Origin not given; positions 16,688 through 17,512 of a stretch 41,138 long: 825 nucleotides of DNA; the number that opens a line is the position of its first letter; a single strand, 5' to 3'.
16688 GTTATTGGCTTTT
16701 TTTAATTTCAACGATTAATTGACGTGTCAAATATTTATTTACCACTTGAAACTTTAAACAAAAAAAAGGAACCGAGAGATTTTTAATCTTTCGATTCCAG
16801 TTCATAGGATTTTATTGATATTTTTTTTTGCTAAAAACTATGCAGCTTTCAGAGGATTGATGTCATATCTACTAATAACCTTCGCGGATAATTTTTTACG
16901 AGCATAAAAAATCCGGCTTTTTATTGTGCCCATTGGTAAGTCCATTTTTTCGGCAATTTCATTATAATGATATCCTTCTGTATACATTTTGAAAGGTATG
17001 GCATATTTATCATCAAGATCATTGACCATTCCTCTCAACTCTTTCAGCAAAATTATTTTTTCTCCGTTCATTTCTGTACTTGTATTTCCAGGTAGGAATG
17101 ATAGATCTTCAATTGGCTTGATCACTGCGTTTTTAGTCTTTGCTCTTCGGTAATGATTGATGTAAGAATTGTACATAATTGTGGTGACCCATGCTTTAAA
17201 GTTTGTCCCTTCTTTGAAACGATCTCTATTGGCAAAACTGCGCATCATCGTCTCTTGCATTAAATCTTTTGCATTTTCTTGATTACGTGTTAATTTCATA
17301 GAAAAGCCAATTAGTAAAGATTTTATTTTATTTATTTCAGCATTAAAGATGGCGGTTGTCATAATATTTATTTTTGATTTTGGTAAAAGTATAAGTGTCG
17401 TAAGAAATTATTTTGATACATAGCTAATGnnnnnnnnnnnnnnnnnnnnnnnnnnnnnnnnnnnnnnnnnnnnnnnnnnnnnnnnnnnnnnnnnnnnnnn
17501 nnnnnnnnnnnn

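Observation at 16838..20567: Sigma-54-type promoter drives an unknown protein plus an ECF sigma factor, divergent from a PAS-only sigma-54 activator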

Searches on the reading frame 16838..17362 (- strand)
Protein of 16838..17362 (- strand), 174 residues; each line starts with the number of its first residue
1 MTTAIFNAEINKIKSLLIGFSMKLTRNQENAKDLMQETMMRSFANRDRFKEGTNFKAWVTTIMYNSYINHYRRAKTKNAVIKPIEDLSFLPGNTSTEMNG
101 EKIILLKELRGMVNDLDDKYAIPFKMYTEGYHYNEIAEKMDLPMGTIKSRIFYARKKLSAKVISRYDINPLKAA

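Call 3: search_protein_families(library=pfam, proteins=[window:16838-17362:-], max_evalue=0.01)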
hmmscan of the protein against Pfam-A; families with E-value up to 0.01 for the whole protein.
window:16838-17362:- (174 aa): 6 families
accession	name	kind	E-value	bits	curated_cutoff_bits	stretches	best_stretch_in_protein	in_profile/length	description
PF04542.20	Sigma70_r2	-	4e-14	52.6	24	1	13-75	5-69/71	Sigma-70 region 2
PF08281.18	Sigma70_r4_2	-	1.4e-09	37.8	25.7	1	107-158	2-54/54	Sigma-70, region 4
PF04545.22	Sigma70_r4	-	8.1e-06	25.7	24.1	1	127-158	17-48/50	Sigma-70, region 4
PF22029.2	PhyR_sigma2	-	0.0015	18.9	27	1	23-63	14-54/55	Sigma2 domain of PhyR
PF07638.17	Sigma70_ECF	-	0.0028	18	21.1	0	102-161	122-182/185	ECF sigma factor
PF16408.10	DUF5016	-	0.0035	18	31.2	0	133-164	49-80/120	Domain of unknown function (DUF5016)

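Call 21: search_protein_families(library=ncbifam, proteins=[window:16838-17362:-], max_evalue=0.01)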
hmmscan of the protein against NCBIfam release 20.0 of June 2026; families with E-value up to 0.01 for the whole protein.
window:16838-17362:- (174 aa): 84 families (the best 25 are shown)
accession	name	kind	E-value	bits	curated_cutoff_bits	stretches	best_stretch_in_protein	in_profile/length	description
NF007216.0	PRK09638.1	equivalog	4.7e-25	88.4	194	1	7-159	21-171/180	RNA polymerase sigma factor SigY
NF009174.0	PRK12522.1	equivalog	1e-24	87.5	217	1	10-162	9-167/175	RNA polymerase sigma factor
NF058625.1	sigma_PG0214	equivalog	2.7e-24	85.8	130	1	1-165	1-164/170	GFO_1088 family ECF-type sigma factor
TIGR02947.1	SigH_actino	hypoth_equivalog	4.1e-24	85.3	251.55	1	16-161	23-178/193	RNA polymerase sigma-70 factor, TIGR02947 family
TIGR02950.1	SigM_subfam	subfamily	3e-22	79.1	147.95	1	17-161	13-157/159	RNA polymerase sigma factor, SigM family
TIGR02937.1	sigma70-ECF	superfamily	3.5e-22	78.8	42.9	1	10-160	7-163/165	sigma-70 family RNA polymerase sigma factor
NF009198.0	PRK12546.1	equivalog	6.3e-22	78.2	270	1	13-161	16-160/188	RNA polymerase sigma factor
NF009164.0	PRK12511.1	equivalog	2.1e-21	76.3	185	1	18-159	18-156/182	RNA polymerase sigma factor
TIGR02985.1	Sig70_bacteroi1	subfamily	7.5e-21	75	126.4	1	11-160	8-160/162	RNA polymerase sigma-70 factor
NF009199.0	PRK12547.1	subfamily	5.8e-20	71.5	219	1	6-159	8-157/184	RNA polymerase sigma factor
NF009192.0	PRK12540.1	equivalog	7.2e-19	68.1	307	1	13-161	15-158/182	RNA polymerase sigma factor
NF007227.0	PRK09645.1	subfamily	9.8e-19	67.9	202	1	16-159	25-167/177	sigma-70 family RNA polymerase sigma factor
NF007215.0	PRK09637.1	equivalog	1.9e-17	63.8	212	1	14-160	11-152/181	RNA polymerase sigma factor SigZ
NF007223.0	PRK09641.1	equivalog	4.1e-17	62.6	209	1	18-161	32-183/187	RNA polymerase sigma factor SigW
NF009169.0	PRK12516.1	equivalog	4.6e-17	62.1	321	1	15-159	21-161/188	RNA polymerase sigma factor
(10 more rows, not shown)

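Call 70: find_homologous_proteins(query=window:16838-17362:-, max_evalue=1e-20)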
Query window:16838-17362:- (174 aa): 145 proteins with E <= 1e-20 among 186 candidates; the best 120 are listed.
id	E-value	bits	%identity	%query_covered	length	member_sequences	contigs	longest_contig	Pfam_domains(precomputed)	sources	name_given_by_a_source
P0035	3.3e-99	347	91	100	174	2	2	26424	PF04545.23,PF04542.21,PF08281.19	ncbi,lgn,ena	-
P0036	3.0e-92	325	84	100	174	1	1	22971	PF04545.23,PF04542.21,PF08281.19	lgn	-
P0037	3.0e-90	318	83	100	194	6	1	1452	PF04545.23,PF04542.21,PF08281.19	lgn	-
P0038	1.5e-89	316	83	100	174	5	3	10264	PF04545.23,PF04542.21,PF08281.19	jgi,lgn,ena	-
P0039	9.3e-88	310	80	100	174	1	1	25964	PF04545.23,PF04542.21,PF08281.19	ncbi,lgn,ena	-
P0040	1.2e-87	310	80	100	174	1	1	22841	PF04545.23,PF04542.21,PF08281.19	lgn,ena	-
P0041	2.2e-80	286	75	100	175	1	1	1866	PF04545.23,PF04542.21,PF08281.19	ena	-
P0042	1.2e-74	267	69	99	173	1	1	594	PF07638.18,PF04545.23,PF04542.21,PF08281.19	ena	-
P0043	3.7e-74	266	68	100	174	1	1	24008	PF04542.21,PF08281.19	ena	-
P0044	1.7e-71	257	67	100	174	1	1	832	PF04545.23,PF04542.21,PF08281.19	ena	-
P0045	2.0e-71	257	67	100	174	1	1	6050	PF07638.18,PF04545.23,PF04542.21,PF08281.19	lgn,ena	-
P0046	3.1e-69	250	67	96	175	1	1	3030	PF04545.23,PF04542.21,PF08281.19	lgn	-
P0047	3.4e-69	250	66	100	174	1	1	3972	PF04545.23,PF04542.21,PF08281.19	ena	-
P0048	6.7e-69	249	63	100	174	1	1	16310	PF04545.23,PF04542.21,PF08281.19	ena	-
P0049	1.3e-67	245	63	100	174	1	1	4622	PF04545.23,PF04542.21,PF08281.19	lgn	-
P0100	2.5e-55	205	53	100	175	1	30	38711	PF04545.23,PF04542.21,PF08281.19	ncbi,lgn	-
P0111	5.3e-52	194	51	100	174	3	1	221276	PF07638.18,PF04545.23,PF04542.21,PF08281.19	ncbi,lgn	ncbi:MAG: RNA polymerase sigma factor [Saprospiraceae bacterium]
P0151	6.7e-35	138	46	91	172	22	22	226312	PF07638.18,PF04545.23,PF04542.21,PF08281.19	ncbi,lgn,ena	-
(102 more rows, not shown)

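Call 71: find_encoding_contigs(protein=P0111, flank=5000, max_places=1)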
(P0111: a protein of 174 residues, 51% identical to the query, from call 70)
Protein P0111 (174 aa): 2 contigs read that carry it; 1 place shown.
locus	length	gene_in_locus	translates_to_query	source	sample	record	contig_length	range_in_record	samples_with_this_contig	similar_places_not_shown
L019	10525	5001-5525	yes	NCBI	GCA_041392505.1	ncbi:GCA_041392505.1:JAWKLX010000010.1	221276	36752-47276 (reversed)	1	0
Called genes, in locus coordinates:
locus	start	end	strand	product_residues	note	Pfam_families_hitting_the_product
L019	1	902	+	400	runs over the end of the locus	PF01590:GAF, PF13185:GAF_2 (weak), PF00512:HisKA, PF02518:HATPase_c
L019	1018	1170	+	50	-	-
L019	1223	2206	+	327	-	PF03631:Virul_fac_BrkB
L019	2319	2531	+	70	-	-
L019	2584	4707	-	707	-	PF13426:PAS_9 (weak), PF13426:PAS_9, PF13426:PAS_9, PF00158:Sigma54_activat, PF07724:AAA_2, PF14532:Sigma54_activ_2, PF07728:AAA_5, PF25601:AAA_lid_14, +6 more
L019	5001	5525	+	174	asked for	PF04542:Sigma70_r2, PF07638:Sigma70_ECF (weak), PF08281:Sigma70_r4_2, PF04545:Sigma70_r4 (weak)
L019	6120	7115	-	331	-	PF12833:HTH_18, PF00165:HTH_AraC (weak)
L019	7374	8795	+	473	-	PF05227:CHASE3, PF00512:HisKA, PF02518:HATPase_c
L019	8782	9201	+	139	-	PF00072:Response_reg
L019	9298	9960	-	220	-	-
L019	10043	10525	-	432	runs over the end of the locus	PF10011:DUF2254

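Call 72: find_encoding_contigs(protein=P0100, flank=5000, max_places=1)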
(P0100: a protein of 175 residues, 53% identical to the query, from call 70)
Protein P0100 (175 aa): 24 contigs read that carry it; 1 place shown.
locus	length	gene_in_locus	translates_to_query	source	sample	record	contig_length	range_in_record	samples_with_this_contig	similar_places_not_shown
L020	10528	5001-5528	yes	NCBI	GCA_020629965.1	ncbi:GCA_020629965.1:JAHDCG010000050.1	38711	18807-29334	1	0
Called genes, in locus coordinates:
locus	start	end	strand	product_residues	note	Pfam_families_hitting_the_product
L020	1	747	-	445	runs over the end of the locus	PF01225:Mur_ligase, PF08245:Mur_ligase_M, PF02875:Mur_ligase_C (weak)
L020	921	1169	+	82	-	-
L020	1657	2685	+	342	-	PF23988:DUF7309, PF22007:DUF6930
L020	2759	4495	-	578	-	PF00009:GTP_EFTU (weak), PF00350:Dynamin_N, PF01926:MMR_HSR1, PF00350:Dynamin_N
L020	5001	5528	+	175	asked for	PF04542:Sigma70_r2, PF08281:Sigma70_r4_2, PF04545:Sigma70_r4 (weak)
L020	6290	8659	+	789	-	PF13620:CarboxypepD_reg, PF13715:CarbopepD_reg_2, PF07715:Plug, PF00593:TonB_dep_Rec_b-barrel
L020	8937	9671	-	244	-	PF04055:Radical_SAM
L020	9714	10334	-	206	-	-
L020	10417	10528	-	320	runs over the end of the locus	PF12784:PDDEXK_2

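Call 73: find_encoding_contigs(protein=P0151, flank=5000, max_places=1)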
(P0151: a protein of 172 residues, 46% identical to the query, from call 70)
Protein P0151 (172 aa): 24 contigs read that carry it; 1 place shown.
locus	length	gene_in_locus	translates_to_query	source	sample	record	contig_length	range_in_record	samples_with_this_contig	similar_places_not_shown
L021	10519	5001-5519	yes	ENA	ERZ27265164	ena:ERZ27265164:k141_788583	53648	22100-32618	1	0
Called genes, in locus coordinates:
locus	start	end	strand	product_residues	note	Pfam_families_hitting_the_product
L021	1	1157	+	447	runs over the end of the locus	PF23019:DUF7033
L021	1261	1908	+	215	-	PF14681:UPRTase, PF00156:Pribosyltran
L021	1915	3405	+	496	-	PF00474:SSF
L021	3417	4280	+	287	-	-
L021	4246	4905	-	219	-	PF01381:HTH_3, PF12844:HTH_19, PF13443:HTH_26 (weak)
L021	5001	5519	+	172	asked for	PF04542:Sigma70_r2, PF07638:Sigma70_ECF (weak), PF08281:Sigma70_r4_2, PF04545:Sigma70_r4 (weak)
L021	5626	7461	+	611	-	PF00082:Peptidase_S8, PF05036:SPOR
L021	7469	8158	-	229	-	PF01694:Rhomboid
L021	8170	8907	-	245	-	-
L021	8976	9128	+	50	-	-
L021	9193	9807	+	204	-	PF00265:TK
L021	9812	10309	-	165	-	PF00581:Rhodanese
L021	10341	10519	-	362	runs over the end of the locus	PF22700:MVD-like_N, PF18376:MDD_C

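Call 76: find_related_loci(query=A7, collection=metagenome_contigs, flank=4500)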
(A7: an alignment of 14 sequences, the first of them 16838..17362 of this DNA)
Query A7 (174 aa) in metagenome_contigs; peptide patterns used: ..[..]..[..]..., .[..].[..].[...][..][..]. (x = any residue, [..] = any of these).
360 stretches matched a pattern; 302 encode a relative of the query (tblastn E <= 1e-3); the best 80 are kept; 80 distinct loci.
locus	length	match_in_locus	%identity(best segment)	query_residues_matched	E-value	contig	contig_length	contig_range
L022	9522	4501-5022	83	1-174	6e-99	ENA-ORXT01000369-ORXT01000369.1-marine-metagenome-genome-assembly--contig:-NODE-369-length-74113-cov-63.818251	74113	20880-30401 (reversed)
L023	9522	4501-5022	83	1-174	6e-99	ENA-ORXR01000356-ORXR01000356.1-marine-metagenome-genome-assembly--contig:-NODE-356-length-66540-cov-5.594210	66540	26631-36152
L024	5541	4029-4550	83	1-174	5e-99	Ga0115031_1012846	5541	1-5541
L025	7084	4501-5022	83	1-174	2e-98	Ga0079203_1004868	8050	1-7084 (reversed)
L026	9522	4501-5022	83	1-174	2e-98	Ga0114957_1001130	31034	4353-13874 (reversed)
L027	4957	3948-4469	83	1-174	2e-98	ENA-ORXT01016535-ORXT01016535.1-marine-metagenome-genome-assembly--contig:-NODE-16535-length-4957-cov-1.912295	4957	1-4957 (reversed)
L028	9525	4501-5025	63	1-174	2e-75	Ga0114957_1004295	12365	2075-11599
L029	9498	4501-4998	66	1-166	9e-75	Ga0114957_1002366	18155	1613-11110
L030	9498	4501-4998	64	1-166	5e-74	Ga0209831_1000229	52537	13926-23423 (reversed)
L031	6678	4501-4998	64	1-166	1e-73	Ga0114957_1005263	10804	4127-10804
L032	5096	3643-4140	63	1-166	2e-72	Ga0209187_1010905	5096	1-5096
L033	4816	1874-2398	60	1-174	2e-70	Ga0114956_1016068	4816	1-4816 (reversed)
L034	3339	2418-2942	60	1-174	1e-70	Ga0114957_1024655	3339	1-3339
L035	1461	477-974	60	1-166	6e-72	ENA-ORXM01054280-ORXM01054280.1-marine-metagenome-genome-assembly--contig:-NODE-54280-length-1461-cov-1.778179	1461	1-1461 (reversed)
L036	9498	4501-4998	58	1-166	1e-66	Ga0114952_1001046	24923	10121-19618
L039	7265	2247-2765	53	1-173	8e-59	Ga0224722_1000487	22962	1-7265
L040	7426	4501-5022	51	1-174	1e-58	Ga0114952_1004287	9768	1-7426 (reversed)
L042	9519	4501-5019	51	1-173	5e-58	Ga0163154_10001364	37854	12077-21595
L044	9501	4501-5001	51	1-166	2e-57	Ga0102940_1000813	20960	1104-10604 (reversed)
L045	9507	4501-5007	50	1-169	7e-57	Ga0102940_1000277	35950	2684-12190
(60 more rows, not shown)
